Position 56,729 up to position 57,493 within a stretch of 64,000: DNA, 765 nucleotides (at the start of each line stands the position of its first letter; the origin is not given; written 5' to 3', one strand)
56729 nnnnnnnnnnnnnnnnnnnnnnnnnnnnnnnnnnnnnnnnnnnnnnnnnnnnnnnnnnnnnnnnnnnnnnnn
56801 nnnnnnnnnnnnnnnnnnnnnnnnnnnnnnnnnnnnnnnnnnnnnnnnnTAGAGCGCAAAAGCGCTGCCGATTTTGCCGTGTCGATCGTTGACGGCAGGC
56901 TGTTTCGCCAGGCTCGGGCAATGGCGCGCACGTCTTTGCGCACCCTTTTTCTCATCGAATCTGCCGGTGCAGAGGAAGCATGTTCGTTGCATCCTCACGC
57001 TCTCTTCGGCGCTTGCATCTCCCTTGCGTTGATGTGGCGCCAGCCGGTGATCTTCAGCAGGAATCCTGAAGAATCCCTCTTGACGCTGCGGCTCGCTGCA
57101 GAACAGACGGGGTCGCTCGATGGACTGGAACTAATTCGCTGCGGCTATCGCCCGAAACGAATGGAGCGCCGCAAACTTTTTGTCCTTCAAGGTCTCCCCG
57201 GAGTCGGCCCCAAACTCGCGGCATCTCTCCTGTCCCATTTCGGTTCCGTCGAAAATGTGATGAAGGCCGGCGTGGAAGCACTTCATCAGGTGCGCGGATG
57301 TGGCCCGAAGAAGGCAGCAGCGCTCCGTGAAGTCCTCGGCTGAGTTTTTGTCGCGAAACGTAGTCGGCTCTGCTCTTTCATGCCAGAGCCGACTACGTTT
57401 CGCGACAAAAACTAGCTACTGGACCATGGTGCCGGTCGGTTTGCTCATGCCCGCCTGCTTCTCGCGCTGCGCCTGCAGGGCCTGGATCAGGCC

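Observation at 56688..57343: ERCC4/XPF-family nuclease gene broken by an 8-bp tandem duplication (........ x2)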

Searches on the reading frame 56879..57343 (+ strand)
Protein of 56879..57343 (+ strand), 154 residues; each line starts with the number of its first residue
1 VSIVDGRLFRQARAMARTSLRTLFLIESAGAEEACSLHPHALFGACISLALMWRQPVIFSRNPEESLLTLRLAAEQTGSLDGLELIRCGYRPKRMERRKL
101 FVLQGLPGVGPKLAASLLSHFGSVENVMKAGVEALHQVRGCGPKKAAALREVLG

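Call 4: search_protein_families(library=pfam, proteins=[window:56879-57340:+], max_evalue=0.01)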
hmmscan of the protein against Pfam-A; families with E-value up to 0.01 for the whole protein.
window:56879-57340:+ (154 aa): 6 families
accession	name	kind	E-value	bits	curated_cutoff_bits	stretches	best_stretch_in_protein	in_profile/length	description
PF14520.12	HHH_5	-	2e-11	44.6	27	1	103-151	4-53/57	Helix-hairpin-helix domain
PF12826.13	HHH_2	-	3.7e-10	40.2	27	1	105-151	7-53/64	Helix-hairpin-helix motif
PF02732.21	ERCC4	-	1.5e-07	31.8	24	1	2-67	62-134/140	ERCC4 domain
PF00633.29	HHH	-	4.8e-07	29.7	24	1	103-120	13-30/30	Helix-hairpin-helix motif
PF01367.25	5_3_exonuc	-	1.4e-06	29.1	40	1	104-129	21-46/97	5'-3' exonuclease, C-terminal SAM fold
PF20582.4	UPF0758_N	-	0.0071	16.8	27.1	0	112-147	43-77/77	UPF0758 N-terminal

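Call 11: list_cluster_members(proteins=[window:56879-57340:+, window:56688-56849:+, window:56697-56849:+, P0001, window:57416-57718:-, window:57848-58246:-])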
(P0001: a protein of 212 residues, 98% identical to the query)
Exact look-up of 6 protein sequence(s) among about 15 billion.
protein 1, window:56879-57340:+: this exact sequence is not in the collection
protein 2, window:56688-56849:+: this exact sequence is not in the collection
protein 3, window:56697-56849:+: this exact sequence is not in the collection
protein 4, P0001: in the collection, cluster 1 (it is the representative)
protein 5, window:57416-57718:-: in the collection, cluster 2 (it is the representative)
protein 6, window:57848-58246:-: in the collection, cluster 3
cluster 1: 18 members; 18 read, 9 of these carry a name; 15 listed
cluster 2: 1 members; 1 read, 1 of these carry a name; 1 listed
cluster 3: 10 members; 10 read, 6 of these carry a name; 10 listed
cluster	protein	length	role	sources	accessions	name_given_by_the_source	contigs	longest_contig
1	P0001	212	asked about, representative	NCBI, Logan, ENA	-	-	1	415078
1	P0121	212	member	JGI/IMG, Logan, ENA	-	ERCC4-type nuclease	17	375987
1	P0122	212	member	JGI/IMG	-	ERCC4-type nuclease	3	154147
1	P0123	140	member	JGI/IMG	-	Fanconi anemia group M protein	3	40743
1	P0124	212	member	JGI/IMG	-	ERCC4-type nuclease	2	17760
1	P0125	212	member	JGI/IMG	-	ERCC4-type nuclease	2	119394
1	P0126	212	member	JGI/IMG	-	DNA excision repair protein ERCC-4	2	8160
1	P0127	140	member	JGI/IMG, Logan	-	Fanconi anemia group M protein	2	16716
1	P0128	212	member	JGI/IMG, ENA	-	ERCC4-type nuclease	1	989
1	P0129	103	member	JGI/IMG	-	Fanconi anemia group M protein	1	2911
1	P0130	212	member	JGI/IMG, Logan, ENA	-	-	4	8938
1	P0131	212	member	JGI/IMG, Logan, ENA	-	-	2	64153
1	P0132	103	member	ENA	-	-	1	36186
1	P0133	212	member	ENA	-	-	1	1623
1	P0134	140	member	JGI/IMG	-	-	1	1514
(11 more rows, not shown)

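Call 12: find_encoding_contigs(protein=window:56879-57343:+, flank=10000, max_places=10)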
Protein window:56879-57343:+ (154 aa): no gene with exactly this product is on record in the collection.

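Call 14: find_encoding_contigs(protein=window:56921-57343:+, flank=10000, max_places=10)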
Protein window:56921-57343:+ (140 aa): 3 contigs read that carry it; 3 places shown.
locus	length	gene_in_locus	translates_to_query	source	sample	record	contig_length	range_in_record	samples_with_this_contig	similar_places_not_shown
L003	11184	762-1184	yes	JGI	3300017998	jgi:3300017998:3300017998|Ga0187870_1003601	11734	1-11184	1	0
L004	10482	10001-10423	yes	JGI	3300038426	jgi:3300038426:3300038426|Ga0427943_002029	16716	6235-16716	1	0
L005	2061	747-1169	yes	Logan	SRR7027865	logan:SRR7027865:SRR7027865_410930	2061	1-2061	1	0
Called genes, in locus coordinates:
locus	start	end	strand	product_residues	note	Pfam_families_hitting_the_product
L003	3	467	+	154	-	?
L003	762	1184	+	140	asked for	PF01367:5_3_exonuc (faint), PF12826:HHH_2, PF14520:HHH_5, PF00633:HHH (faint)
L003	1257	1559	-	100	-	-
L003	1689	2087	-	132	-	PF11969:DcpS_C, PF01230:HIT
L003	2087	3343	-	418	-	PF00275:EPSP_synthase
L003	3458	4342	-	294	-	PF17827:PrmC_N, PF05175:MTS, PF13649:Methyltransf_25, PF13847:Methyltransf_31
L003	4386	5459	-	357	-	PF03462:PCRF, PF00472:RF-1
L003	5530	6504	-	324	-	PF07136:DUF1385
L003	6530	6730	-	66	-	PF01197:Ribosomal_L31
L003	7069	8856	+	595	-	PF17092:PCB_OB (faint), PF00575:S1, PF13509:S1_2 (faint), PF21710:Spt6_S1 (faint), PF00575:S1, PF23459:S1_RRP5 (weak), PF00575:S1, PF23459:S1_RRP5 (weak), +1 more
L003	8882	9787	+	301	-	PF25145:NfeD1b_N, PF01972:SDH_protease (weak), PF01343:Peptidase_S49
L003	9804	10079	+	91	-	PF00216:Bac_DNA_binding, PF18291:HU-HIG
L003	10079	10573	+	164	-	PF11969:DcpS_C, PF01230:HIT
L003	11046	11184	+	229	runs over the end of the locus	?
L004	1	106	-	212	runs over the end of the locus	PF04055:Radical_SAM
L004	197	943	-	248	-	PF00481:PP2C, PF13672:PP2C_2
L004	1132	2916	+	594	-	PF08614:ATG16 (faint)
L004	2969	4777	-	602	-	PF08308:PEGA, PF13174:TPR_6 (faint), PF13428:TPR_14 (faint), PF13431:TPR_17 (faint), PF00515:TPR_1, PF07719:TPR_2 (weak), PF13181:TPR_8 (weak), PF13414:TPR_11 (weak), +1 more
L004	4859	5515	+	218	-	PF13489:Methyltransf_23, PF08241:Methyltransf_11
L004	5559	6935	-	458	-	PF01979:Amidohydro_1, PF07969:Amidohydro_3 (weak)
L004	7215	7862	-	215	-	PF00202:Aminotran_3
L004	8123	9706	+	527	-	PF17391:Urocanase_N, PF01175:Urocanase, PF17392:Urocanase_C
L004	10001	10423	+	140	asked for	PF01367:5_3_exonuc (faint), PF12826:HHH_2, PF14520:HHH_5, PF00633:HHH (faint)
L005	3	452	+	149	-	?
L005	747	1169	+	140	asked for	PF01367:5_3_exonuc (faint), PF12826:HHH_2, PF14520:HHH_5, PF00633:HHH (faint)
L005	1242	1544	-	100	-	-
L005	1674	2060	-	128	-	?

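Call 15: find_encoding_contigs(protein=P0123, flank=3000, max_places=10)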
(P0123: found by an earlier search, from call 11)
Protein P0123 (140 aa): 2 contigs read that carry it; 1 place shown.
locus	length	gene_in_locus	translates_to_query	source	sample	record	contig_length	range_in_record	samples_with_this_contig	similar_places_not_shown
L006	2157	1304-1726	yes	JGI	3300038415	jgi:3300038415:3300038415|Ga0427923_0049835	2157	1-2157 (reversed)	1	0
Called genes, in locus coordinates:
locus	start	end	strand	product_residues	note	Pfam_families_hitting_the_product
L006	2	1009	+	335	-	?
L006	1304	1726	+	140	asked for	PF01367:5_3_exonuc (faint), PF12826:HHH_2, PF14520:HHH_5, PF00633:HHH (faint)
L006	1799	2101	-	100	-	-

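Call 21: find_related_loci(query=P0121, collection=metagenome_contigs, flank=3000)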
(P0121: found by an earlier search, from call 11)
Query P0121 (212 aa) in metagenome_contigs; peptide patterns used: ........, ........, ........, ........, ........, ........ (x = any residue, [..] = any of these).
340 stretches matched a pattern; 4 encode a relative of the query (tblastn E <= 1e-3); 4 distinct loci.
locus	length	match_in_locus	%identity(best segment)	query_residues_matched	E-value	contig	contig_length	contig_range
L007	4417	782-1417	87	1-212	2e-125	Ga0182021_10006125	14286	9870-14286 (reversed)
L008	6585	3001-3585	35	11-211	8e-29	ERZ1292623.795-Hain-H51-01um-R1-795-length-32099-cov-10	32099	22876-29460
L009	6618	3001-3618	35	6-212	8e-26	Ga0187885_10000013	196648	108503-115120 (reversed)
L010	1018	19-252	39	133-211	4e-13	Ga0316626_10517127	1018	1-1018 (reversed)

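Call 22: find_encoding_contigs(protein=P0121, flank=3000, max_places=10)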
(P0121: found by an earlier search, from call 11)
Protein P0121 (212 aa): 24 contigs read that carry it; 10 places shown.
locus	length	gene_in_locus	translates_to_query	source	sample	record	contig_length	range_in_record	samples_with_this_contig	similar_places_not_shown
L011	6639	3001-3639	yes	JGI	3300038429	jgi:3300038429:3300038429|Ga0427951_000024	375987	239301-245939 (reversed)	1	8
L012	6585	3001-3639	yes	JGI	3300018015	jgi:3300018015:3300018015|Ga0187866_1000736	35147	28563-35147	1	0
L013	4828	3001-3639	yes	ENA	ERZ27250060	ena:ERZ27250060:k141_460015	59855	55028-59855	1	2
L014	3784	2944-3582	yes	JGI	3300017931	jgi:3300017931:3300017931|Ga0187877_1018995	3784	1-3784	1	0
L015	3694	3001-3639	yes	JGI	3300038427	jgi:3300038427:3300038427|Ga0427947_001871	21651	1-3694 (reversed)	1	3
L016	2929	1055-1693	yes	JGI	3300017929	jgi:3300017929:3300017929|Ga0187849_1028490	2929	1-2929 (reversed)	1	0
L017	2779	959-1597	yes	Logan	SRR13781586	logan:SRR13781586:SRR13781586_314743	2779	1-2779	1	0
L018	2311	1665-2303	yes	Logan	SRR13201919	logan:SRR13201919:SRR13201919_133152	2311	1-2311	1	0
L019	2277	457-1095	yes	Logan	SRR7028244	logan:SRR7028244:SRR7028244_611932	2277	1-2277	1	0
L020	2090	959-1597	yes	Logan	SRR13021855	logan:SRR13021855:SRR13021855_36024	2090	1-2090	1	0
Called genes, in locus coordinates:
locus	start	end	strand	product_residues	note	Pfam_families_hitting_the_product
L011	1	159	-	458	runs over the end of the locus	PF01979:Amidohydro_1, PF07969:Amidohydro_3 (weak)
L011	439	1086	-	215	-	PF00202:Aminotran_3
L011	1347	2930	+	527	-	PF17391:Urocanase_N, PF01175:Urocanase, PF17392:Urocanase_C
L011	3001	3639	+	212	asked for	PF02732:ERCC4, PF12826:HHH_2, PF14520:HHH_5, PF00633:HHH (faint), PF01367:5_3_exonuc (faint)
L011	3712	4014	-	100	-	-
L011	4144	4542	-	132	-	PF11969:DcpS_C, PF01230:HIT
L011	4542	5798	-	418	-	PF00275:EPSP_synthase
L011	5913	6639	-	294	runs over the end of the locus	PF17827:PrmC_N, PF05175:MTS, PF13649:Methyltransf_25, PF13847:Methyltransf_31 (weak)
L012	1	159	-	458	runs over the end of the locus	PF01979:Amidohydro_1, PF07969:Amidohydro_3 (weak)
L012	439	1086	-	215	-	PF00202:Aminotran_3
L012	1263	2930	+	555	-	PF17391:Urocanase_N, PF01175:Urocanase, PF17392:Urocanase_C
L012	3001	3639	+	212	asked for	PF02732:ERCC4, PF12826:HHH_2, PF14520:HHH_5, PF00633:HHH (faint), PF01367:5_3_exonuc (faint)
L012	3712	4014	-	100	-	-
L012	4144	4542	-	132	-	PF11969:DcpS_C, PF01230:HIT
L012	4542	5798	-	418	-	PF00275:EPSP_synthase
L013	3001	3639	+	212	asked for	PF02732:ERCC4, PF12826:HHH_2, PF14520:HHH_5, PF00633:HHH (faint), PF01367:5_3_exonuc (faint)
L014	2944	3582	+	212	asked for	PF02732:ERCC4, PF12826:HHH_2, PF14520:HHH_5, PF00633:HHH (faint), PF01367:5_3_exonuc (faint)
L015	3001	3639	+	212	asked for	PF02732:ERCC4, PF12826:HHH_2, PF14520:HHH_5, PF00633:HHH (faint), PF01367:5_3_exonuc (faint)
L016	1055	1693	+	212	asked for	PF02732:ERCC4, PF12826:HHH_2, PF14520:HHH_5, PF00633:HHH (faint), PF01367:5_3_exonuc (faint)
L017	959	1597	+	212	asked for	PF02732:ERCC4, PF12826:HHH_2, PF14520:HHH_5, PF00633:HHH (faint), PF01367:5_3_exonuc (faint)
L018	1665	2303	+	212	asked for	PF02732:ERCC4, PF12826:HHH_2, PF14520:HHH_5, PF00633:HHH (faint), PF01367:5_3_exonuc (faint)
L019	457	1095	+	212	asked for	PF02732:ERCC4, PF12826:HHH_2, PF14520:HHH_5, PF00633:HHH (faint), PF01367:5_3_exonuc (faint)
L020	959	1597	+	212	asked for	PF02732:ERCC4, PF12826:HHH_2, PF14520:HHH_5, PF00633:HHH (faint), PF01367:5_3_exonuc (faint)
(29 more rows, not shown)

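Call 23: find_encoding_contigs(protein=P0132, flank=3000, max_places=10)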
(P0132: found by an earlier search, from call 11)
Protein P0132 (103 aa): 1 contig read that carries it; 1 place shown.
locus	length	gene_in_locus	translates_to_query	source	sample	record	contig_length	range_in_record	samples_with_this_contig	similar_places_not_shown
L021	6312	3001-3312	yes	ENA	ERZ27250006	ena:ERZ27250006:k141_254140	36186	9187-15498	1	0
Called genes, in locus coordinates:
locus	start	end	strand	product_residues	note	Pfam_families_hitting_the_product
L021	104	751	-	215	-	PF00202:Aminotran_3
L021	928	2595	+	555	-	PF17391:Urocanase_N, PF01175:Urocanase, PF17392:Urocanase_C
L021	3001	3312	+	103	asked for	PF12826:HHH_2, PF00633:HHH (faint), PF01367:5_3_exonuc (faint), PF14520:HHH_5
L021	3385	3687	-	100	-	-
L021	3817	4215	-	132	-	PF11969:DcpS_C, PF01230:HIT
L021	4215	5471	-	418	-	PF00275:EPSP_synthase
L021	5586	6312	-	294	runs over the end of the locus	PF17827:PrmC_N, PF05175:MTS, PF13649:Methyltransf_25, PF13847:Methyltransf_31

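Call 25: find_encoding_contigs(protein=P0129, flank=3000, max_places=6)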
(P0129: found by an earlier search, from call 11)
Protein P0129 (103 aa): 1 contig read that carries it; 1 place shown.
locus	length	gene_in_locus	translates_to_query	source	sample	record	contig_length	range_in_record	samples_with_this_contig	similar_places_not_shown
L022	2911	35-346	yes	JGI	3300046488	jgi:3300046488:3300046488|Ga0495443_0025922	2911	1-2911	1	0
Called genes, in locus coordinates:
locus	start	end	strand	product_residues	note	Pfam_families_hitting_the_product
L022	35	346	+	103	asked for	PF12826:HHH_2, PF00633:HHH (faint), PF01367:5_3_exonuc (weak), PF14520:HHH_5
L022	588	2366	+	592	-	PF01609:DDE_Tnp_1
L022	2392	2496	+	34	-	-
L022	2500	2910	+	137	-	?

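Call 26: find_encoding_contigs(protein=P0131, flank=3000, max_places=6)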
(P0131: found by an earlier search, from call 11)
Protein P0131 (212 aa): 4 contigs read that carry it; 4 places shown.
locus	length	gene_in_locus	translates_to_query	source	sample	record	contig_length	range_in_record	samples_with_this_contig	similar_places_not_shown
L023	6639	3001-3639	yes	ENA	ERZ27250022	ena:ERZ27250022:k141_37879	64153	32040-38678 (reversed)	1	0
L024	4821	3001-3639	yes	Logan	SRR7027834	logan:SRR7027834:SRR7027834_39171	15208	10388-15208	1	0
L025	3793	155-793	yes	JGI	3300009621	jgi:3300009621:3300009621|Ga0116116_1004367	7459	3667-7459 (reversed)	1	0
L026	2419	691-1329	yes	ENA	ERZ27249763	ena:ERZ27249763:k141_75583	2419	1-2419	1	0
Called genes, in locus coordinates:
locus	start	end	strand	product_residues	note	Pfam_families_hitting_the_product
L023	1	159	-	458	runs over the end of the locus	PF01979:Amidohydro_1, PF07969:Amidohydro_3 (weak)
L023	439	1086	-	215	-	PF00202:Aminotran_3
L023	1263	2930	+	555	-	PF17391:Urocanase_N, PF01175:Urocanase, PF17392:Urocanase_C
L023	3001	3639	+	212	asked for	PF02732:ERCC4, PF12826:HHH_2, PF14520:HHH_5, PF00633:HHH (faint), PF01367:5_3_exonuc (faint)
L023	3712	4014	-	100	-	-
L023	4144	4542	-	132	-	PF11969:DcpS_C, PF01230:HIT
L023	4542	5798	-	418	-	PF00275:EPSP_synthase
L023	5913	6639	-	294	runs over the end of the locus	PF17827:PrmC_N, PF05175:MTS, PF13649:Methyltransf_25, PF13847:Methyltransf_31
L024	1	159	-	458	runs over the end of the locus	PF01979:Amidohydro_1, PF07969:Amidohydro_3 (weak)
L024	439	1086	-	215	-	PF00202:Aminotran_3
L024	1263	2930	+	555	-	PF17391:Urocanase_N, PF01175:Urocanase, PF17392:Urocanase_C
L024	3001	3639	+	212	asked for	PF02732:ERCC4, PF12826:HHH_2, PF14520:HHH_5, PF00633:HHH (faint), PF01367:5_3_exonuc (faint)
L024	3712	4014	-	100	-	-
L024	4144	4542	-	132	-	PF11969:DcpS_C, PF01230:HIT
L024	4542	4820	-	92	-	?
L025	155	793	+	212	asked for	PF02732:ERCC4, PF12826:HHH_2, PF14520:HHH_5, PF00633:HHH (faint), PF01367:5_3_exonuc (faint)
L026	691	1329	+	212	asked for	PF02732:ERCC4, PF12826:HHH_2, PF14520:HHH_5, PF00633:HHH (faint), PF01367:5_3_exonuc (faint)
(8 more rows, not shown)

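Call 27: find_encoding_contigs(protein=P0130, flank=3000, max_places=6)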
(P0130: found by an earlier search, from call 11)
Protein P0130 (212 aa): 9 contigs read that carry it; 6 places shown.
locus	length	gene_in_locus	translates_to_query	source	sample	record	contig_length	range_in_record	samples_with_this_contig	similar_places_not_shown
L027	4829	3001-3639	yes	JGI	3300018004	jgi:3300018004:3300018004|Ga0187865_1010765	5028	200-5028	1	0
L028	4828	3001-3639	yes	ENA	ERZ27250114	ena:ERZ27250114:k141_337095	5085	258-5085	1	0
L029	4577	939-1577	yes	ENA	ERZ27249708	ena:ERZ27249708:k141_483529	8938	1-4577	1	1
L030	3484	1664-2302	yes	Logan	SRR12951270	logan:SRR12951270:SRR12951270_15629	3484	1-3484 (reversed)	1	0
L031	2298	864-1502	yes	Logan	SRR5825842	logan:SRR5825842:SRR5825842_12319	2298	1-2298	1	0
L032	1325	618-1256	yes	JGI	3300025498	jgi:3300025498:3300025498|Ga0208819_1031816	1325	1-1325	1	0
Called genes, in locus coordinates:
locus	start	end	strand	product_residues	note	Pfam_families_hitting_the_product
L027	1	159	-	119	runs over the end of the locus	?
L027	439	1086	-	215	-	PF00202:Aminotran_3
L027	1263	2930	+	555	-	PF17391:Urocanase_N, PF01175:Urocanase, PF17392:Urocanase_C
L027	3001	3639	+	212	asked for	PF02732:ERCC4, PF12826:HHH_2, PF14520:HHH_5, PF00633:HHH (faint), PF01367:5_3_exonuc (faint)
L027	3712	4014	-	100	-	-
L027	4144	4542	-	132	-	PF11969:DcpS_C, PF01230:HIT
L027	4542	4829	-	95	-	?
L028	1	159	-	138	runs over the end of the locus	?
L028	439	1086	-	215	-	PF00202:Aminotran_3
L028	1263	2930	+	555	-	PF17391:Urocanase_N, PF01175:Urocanase, PF17392:Urocanase_C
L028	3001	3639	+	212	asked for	PF02732:ERCC4, PF12826:HHH_2, PF14520:HHH_5, PF00633:HHH (faint), PF01367:5_3_exonuc (faint)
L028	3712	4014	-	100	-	-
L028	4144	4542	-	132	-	PF11969:DcpS_C, PF01230:HIT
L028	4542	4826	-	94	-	?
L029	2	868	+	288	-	?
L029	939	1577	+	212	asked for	PF02732:ERCC4, PF12826:HHH_2, PF14520:HHH_5, PF00633:HHH (faint), PF01367:5_3_exonuc (faint)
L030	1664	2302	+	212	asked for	PF02732:ERCC4, PF12826:HHH_2, PF14520:HHH_5, PF00633:HHH (faint), PF01367:5_3_exonuc (faint)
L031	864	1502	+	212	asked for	PF02732:ERCC4, PF12826:HHH_2, PF14520:HHH_5, PF00633:HHH (faint), PF01367:5_3_exonuc (faint)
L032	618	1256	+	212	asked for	PF02732:ERCC4, PF12826:HHH_2, PF14520:HHH_5, PF00633:HHH (faint), PF01367:5_3_exonuc (faint)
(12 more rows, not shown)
